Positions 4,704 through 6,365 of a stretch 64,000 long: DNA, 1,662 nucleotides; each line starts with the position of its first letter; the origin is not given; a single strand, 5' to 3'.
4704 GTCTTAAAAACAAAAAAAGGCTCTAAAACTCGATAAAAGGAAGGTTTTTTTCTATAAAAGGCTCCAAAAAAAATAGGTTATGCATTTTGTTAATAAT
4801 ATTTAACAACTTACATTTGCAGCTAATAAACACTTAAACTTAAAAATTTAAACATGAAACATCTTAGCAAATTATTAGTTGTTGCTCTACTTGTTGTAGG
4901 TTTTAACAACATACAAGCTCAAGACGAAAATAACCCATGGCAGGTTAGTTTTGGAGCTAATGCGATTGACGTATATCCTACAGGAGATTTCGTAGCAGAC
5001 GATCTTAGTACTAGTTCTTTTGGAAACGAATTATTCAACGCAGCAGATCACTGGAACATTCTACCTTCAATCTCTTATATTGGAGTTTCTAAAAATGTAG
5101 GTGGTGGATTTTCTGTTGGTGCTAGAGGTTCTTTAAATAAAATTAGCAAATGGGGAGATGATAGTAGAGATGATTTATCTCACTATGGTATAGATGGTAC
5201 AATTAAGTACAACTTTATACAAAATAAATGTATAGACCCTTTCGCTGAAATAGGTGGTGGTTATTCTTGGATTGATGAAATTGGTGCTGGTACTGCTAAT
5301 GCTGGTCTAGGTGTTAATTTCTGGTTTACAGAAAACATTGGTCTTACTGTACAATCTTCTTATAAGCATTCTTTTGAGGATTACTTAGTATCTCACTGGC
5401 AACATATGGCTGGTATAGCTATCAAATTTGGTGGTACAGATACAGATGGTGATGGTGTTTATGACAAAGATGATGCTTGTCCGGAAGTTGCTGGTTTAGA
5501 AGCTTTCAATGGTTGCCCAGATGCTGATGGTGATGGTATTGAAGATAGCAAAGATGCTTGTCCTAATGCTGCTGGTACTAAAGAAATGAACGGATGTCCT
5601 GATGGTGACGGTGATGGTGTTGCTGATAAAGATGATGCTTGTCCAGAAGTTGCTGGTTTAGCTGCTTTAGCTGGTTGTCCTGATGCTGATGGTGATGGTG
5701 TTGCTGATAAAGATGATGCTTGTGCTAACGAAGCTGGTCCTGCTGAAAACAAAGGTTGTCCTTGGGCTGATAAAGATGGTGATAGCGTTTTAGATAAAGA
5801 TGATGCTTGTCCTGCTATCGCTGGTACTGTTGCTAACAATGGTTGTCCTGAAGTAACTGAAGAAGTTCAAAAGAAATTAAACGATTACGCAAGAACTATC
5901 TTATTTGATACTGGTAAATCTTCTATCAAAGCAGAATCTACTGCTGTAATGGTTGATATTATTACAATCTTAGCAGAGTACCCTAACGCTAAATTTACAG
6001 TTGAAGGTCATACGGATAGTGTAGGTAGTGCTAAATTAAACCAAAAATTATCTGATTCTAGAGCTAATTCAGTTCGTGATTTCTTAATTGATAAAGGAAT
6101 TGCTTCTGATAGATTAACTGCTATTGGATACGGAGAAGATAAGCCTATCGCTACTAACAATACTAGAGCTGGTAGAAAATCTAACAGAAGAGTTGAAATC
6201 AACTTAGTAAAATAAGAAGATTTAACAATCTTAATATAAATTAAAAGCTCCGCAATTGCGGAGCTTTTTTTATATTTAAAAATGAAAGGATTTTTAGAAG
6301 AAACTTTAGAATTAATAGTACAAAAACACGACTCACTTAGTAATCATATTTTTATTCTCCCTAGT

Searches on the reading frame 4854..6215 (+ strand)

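Call 62: search_protein_families(library=pfam, proteins=[window:4854-6215:+])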
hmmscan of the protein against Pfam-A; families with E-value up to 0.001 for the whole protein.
window:4854-6215:+ (453 aa): 2 families
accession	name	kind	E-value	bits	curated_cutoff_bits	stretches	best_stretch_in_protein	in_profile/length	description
PF00691.25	OmpA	-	5.3e-22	78.5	27.2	1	350-445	1-98/98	OmpA family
PF02412.23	TSP_3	-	2.1e-16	59.8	25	1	223-240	15-32/36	Thrombospondin type 3 repeat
